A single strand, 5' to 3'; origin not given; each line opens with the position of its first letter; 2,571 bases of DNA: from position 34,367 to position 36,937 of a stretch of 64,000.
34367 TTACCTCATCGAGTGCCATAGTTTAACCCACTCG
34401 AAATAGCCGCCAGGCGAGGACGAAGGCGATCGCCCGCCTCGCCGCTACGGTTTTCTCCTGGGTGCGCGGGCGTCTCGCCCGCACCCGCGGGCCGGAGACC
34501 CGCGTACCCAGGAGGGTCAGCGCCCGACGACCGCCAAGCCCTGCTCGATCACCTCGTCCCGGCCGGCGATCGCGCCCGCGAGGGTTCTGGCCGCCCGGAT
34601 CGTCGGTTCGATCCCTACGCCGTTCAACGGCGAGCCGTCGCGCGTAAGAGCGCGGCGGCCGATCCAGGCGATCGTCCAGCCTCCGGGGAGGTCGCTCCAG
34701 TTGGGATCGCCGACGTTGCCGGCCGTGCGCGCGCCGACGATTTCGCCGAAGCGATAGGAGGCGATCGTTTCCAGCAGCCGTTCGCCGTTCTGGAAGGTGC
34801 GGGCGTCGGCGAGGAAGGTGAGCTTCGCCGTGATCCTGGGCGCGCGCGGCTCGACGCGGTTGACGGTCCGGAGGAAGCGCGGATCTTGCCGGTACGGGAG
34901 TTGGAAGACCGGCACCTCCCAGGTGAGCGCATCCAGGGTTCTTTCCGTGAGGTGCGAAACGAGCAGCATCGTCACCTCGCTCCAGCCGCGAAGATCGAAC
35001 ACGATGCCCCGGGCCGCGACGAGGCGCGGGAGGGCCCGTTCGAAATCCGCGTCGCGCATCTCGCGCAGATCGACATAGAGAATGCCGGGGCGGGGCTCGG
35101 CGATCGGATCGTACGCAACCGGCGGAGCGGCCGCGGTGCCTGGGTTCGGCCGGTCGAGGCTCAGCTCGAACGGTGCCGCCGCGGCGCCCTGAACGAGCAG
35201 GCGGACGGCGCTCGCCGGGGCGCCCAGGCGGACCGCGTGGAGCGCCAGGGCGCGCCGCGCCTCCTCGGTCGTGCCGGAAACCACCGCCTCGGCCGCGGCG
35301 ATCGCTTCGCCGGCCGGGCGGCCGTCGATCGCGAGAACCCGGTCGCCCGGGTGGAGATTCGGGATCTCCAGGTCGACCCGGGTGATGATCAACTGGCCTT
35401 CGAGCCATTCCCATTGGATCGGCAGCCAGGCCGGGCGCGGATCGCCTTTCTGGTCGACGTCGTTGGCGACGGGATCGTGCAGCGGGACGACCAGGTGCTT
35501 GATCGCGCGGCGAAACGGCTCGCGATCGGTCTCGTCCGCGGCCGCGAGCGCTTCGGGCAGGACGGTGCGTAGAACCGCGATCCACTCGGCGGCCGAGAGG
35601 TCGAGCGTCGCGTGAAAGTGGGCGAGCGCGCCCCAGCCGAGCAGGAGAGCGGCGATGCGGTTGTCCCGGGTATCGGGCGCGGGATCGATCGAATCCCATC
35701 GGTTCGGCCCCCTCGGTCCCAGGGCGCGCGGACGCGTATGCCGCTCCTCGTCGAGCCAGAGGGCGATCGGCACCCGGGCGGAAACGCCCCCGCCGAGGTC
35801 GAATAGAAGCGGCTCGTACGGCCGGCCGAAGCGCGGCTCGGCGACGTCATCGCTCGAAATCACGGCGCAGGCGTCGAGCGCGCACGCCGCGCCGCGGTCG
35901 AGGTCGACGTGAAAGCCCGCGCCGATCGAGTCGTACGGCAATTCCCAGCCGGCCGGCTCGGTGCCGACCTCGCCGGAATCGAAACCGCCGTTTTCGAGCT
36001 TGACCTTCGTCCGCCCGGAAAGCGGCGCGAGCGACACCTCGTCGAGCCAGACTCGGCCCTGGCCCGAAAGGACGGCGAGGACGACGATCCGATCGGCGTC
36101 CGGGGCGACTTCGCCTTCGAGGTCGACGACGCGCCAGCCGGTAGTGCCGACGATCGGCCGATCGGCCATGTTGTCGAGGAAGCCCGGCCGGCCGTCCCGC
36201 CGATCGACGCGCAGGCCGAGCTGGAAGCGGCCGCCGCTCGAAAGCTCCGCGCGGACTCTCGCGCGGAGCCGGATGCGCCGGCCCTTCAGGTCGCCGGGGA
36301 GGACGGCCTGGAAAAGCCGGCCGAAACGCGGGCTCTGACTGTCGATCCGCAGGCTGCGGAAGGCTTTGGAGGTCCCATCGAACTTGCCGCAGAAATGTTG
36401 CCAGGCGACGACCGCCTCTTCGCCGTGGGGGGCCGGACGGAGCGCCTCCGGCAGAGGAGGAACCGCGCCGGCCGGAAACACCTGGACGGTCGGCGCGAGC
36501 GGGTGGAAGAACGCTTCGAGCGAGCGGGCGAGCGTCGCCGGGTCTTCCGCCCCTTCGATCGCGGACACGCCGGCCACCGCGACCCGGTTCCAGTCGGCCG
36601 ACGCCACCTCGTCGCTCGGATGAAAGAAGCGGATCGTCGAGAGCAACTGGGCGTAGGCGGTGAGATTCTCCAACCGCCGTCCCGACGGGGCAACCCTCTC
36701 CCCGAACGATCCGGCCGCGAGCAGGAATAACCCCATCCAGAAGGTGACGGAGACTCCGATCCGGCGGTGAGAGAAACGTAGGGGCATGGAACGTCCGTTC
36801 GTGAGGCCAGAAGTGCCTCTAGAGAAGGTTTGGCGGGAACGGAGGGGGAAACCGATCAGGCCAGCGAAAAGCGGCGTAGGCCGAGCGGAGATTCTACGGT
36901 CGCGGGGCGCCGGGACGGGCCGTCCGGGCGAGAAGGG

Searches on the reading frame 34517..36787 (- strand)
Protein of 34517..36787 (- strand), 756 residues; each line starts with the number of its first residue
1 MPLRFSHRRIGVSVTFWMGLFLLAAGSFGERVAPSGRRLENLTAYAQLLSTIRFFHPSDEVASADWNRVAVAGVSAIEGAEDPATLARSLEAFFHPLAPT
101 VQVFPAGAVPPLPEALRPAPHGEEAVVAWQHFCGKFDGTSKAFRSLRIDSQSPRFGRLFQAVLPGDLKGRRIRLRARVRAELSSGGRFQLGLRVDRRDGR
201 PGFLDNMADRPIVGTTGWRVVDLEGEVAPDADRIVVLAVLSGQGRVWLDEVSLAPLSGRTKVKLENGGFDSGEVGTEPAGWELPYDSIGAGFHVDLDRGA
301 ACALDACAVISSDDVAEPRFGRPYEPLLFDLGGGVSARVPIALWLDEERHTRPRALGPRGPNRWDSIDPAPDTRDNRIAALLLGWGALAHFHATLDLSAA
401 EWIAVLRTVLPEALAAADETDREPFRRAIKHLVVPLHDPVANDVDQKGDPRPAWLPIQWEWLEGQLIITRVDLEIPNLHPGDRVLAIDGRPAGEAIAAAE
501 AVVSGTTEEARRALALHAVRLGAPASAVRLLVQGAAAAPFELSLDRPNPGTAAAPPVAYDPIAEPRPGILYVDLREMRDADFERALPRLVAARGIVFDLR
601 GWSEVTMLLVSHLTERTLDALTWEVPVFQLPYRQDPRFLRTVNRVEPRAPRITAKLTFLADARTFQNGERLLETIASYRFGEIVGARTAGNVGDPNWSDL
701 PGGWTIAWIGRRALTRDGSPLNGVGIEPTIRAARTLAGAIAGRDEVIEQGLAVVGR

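Call 9: search_protein_families(library=pfam, proteins=[window:34517-36787:-], max_evalue=0.001)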
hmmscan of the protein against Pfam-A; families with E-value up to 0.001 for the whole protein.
window:34517-36787:- (756 aa): 1 family
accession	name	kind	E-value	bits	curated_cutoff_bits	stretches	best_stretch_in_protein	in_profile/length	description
PF03572.23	Peptidase_S41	-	2.7e-08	34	24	1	569-731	2-164/165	Peptidase family S41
